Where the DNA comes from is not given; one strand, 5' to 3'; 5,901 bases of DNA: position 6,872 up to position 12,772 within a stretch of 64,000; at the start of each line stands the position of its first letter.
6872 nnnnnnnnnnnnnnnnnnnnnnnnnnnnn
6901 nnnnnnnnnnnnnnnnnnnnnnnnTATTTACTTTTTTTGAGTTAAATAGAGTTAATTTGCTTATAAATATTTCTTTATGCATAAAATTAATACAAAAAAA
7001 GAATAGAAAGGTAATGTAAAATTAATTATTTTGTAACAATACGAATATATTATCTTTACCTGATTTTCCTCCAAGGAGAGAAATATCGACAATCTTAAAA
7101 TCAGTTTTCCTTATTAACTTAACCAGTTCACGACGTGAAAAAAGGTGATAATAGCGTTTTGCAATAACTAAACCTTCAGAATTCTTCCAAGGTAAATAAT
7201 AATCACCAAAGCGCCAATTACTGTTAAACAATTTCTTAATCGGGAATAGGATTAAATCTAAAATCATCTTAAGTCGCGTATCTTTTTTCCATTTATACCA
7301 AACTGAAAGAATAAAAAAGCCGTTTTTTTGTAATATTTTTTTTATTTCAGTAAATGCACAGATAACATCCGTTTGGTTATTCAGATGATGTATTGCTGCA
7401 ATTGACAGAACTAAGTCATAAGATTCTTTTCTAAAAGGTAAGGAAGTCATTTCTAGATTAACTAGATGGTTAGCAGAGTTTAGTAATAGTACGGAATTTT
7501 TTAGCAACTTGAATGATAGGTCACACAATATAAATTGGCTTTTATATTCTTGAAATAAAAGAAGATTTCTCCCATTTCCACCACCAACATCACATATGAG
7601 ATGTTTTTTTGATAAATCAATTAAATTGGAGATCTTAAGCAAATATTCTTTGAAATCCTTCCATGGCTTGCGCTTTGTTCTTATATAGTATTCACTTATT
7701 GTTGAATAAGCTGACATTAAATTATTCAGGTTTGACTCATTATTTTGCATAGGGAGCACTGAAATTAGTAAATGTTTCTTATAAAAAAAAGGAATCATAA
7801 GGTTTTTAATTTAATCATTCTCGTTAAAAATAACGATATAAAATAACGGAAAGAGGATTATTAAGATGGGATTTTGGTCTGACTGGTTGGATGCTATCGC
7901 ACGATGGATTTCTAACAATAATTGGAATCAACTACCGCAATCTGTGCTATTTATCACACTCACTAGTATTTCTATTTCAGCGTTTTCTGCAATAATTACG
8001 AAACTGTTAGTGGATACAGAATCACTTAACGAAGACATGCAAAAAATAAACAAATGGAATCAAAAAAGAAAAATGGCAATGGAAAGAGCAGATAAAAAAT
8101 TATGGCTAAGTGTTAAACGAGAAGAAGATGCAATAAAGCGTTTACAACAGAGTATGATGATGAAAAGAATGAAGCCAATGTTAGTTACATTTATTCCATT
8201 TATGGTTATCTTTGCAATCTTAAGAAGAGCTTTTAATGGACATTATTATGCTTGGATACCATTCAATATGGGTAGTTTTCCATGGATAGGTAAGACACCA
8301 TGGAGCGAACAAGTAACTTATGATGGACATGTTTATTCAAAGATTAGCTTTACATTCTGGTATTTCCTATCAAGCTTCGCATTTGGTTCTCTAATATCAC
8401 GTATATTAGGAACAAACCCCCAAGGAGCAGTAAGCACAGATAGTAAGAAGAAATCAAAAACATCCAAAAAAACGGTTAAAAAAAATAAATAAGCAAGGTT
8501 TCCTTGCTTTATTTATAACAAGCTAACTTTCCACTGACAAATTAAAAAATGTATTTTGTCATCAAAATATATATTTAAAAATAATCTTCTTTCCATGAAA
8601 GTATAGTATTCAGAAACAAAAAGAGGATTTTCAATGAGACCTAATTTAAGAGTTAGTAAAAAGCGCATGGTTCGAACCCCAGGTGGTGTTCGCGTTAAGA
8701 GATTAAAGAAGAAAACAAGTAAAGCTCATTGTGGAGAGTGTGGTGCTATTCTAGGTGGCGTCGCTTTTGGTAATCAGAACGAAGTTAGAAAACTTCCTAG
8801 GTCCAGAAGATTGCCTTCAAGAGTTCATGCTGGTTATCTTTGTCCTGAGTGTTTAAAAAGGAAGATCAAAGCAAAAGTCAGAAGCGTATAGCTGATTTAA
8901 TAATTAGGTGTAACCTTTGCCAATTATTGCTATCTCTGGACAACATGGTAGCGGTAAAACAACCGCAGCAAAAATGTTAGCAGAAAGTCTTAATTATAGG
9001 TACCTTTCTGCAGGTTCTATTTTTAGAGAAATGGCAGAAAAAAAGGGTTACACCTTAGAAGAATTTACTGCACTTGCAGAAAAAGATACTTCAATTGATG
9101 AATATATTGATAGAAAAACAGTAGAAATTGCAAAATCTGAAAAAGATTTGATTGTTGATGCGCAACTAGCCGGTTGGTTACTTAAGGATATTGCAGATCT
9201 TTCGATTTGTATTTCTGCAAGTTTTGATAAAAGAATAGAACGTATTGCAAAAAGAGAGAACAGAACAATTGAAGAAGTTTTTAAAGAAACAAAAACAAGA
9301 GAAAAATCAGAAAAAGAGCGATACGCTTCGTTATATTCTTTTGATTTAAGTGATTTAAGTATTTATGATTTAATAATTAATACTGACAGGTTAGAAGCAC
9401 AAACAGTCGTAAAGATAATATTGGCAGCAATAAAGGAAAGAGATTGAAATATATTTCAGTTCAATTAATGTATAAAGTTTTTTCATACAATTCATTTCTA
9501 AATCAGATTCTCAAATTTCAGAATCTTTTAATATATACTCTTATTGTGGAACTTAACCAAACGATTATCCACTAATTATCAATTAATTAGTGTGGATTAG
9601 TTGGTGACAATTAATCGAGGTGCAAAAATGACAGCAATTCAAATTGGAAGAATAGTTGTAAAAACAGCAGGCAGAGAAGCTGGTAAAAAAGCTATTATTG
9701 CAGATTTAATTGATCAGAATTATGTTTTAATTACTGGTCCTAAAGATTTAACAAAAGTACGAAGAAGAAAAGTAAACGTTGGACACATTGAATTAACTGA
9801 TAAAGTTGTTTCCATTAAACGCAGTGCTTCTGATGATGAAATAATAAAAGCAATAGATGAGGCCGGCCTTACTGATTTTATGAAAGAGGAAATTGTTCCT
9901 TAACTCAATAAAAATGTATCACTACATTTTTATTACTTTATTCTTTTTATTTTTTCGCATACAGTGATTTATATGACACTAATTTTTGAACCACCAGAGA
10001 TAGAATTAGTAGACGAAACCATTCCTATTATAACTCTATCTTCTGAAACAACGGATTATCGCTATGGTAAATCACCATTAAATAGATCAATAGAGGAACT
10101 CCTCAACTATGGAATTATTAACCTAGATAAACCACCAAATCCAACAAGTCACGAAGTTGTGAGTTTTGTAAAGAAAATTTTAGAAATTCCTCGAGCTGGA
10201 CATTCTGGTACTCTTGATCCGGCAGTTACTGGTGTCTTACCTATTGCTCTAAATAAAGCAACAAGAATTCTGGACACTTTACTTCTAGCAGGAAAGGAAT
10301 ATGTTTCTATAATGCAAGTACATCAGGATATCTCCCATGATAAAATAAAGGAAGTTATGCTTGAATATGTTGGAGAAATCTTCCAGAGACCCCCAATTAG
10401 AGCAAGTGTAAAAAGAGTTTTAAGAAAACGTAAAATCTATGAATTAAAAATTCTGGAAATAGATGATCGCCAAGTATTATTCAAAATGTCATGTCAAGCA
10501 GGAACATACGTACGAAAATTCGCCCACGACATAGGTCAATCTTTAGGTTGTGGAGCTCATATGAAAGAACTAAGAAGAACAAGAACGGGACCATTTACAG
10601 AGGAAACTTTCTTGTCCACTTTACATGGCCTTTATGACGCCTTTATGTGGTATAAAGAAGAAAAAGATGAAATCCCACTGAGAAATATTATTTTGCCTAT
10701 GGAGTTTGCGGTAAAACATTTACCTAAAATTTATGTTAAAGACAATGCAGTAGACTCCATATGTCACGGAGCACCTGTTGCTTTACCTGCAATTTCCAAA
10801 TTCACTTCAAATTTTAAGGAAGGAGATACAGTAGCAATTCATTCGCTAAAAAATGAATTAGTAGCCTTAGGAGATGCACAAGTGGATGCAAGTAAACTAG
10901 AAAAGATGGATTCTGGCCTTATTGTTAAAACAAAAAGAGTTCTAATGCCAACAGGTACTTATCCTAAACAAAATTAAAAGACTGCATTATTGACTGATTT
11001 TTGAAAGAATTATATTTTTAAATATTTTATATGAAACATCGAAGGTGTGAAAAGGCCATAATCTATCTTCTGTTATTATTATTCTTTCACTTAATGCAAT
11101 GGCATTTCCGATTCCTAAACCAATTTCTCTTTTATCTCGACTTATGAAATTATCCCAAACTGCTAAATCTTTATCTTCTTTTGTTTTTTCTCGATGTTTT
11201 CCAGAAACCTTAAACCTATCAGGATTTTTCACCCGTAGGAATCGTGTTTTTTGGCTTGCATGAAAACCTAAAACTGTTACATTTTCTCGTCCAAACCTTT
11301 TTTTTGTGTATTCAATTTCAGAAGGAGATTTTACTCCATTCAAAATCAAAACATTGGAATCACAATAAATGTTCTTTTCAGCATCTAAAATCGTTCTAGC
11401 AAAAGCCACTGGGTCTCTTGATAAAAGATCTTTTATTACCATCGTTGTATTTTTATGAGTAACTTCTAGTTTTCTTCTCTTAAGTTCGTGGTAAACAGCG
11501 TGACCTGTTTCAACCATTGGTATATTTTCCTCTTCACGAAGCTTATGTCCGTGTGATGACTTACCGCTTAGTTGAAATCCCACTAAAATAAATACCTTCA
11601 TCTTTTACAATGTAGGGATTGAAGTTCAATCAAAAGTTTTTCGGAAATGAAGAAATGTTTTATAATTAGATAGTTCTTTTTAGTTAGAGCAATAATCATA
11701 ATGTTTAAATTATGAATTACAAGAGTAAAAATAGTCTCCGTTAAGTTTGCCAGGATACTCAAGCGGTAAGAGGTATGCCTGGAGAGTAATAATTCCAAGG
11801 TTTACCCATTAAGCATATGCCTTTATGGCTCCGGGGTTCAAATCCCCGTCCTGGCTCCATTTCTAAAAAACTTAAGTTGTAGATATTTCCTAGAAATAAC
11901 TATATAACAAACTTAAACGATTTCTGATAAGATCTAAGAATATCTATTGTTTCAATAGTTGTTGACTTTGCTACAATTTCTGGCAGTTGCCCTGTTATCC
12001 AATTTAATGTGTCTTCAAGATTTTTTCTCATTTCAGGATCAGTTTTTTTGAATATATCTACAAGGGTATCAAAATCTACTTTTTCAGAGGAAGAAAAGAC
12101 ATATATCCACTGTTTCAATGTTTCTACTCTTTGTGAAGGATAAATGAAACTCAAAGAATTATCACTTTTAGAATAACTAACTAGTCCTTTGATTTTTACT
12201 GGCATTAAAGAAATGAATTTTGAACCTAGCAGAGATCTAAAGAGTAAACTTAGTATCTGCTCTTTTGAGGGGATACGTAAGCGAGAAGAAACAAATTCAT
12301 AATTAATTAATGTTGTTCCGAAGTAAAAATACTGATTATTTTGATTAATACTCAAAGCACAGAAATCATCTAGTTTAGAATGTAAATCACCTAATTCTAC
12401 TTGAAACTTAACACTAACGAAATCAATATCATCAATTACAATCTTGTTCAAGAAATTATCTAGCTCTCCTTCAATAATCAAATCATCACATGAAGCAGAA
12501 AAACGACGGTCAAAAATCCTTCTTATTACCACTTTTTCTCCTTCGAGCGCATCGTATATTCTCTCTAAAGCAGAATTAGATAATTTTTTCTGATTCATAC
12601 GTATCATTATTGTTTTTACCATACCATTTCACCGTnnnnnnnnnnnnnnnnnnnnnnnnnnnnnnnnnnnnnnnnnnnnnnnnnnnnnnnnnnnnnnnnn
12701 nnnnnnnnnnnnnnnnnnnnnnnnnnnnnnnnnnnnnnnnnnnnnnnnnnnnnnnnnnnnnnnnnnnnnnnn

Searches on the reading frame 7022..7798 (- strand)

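Call 3: search_protein_families(library=pfam, proteins=[window:7022-7798:-], max_evalue=1)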
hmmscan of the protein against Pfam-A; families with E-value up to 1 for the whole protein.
window:7022-7798:- (258 aa): 9 families
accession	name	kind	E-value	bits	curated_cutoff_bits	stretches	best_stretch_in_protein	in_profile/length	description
PF08241.18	Methyltransf_11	-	8e-15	55.7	21.2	1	70-164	2-95/95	Methyltransferase domain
PF13649.12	Methyltransf_25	-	4.2e-11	43.8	27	1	68-160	1-97/97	Methyltransferase domain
PF13489.12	Methyltransf_23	-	1.1e-10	42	27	1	50-237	13-162/164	Methyltransferase domain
PF08242.18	Methyltransf_12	-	5.8e-08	33.8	30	1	70-162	2-98/98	Methyltransferase domain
PF13847.12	Methyltransf_31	-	1.4e-06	28.5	27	1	64-167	3-112/145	Methyltransferase domain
PF04510.18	DUF577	-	0.011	16.1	32.1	1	8-58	5-56/173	Family of unknown function (DUF577)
PF06859.18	Bin3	-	0.054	14.5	27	1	129-175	5-54/109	Bicoid-interacting protein 3 (Bin3)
PF05891.18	Methyltransf_PK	-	0.069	13.1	27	1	54-164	45-159/218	AdoMet dependent proline di-methyltransferase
PF22662.2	Csa3_N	-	0.12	12.8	27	1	19-74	40-96/120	Csa3 CRISPR-associated Rossmann-like domain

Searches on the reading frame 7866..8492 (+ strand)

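Call 3: search_protein_families(library=pfam, proteins=[window:7866-8492:+], max_evalue=1)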
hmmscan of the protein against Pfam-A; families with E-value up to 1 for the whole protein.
window:7866-8492:+ (208 aa): 4 families
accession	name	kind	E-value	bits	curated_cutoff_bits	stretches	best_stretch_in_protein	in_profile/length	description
PF01956.21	EMC3_TMCO1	-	2.7e-24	86.3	27.1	1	20-184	10-168/169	Integral membrane protein EMC3/TMCO1-like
PF04670.18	Gtr1_RagA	-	0.038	13.8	22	1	38-88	167-217/232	Gtr1/RagA G protein conserved region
PF18212.7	ZNRF_3_ecto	-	0.13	12.7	26.2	1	48-101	22-75/105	ZNRF-3 Ectodomain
PF08625.16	Utp13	-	0.65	10.4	25.9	0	7-67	66-118/140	Utp13 specific WD40 associated domain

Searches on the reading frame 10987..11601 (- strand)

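Call 27: search_protein_families(library=pfam, proteins=[window:10987-11601:-], max_evalue=1)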
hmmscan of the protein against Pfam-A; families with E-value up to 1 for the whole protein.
window:10987-11601:- (204 aa): 1 family
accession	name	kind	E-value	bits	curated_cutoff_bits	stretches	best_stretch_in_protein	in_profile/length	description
PF13207.12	AAA_17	-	0.0058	17.3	27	1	8-53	2-47/136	AAA domain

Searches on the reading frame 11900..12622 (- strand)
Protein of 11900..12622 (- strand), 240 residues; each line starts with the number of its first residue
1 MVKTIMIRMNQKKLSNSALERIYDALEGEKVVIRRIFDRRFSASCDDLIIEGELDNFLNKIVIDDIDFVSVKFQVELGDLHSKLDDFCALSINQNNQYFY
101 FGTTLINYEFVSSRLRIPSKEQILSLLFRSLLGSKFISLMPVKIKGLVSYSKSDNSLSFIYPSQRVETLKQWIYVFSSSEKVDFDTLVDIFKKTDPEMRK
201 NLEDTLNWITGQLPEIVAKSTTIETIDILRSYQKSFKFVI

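Call 27: search_protein_families(library=pfam, proteins=[window:11900-12622:-], max_evalue=1)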
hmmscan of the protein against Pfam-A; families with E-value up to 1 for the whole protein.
window:11900-12622:- (240 aa): 1 family
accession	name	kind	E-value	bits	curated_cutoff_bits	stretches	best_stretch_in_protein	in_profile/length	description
PF21032.3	PROPPIN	-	0.081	12.5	30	0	70-111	113-154/345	PROPPIN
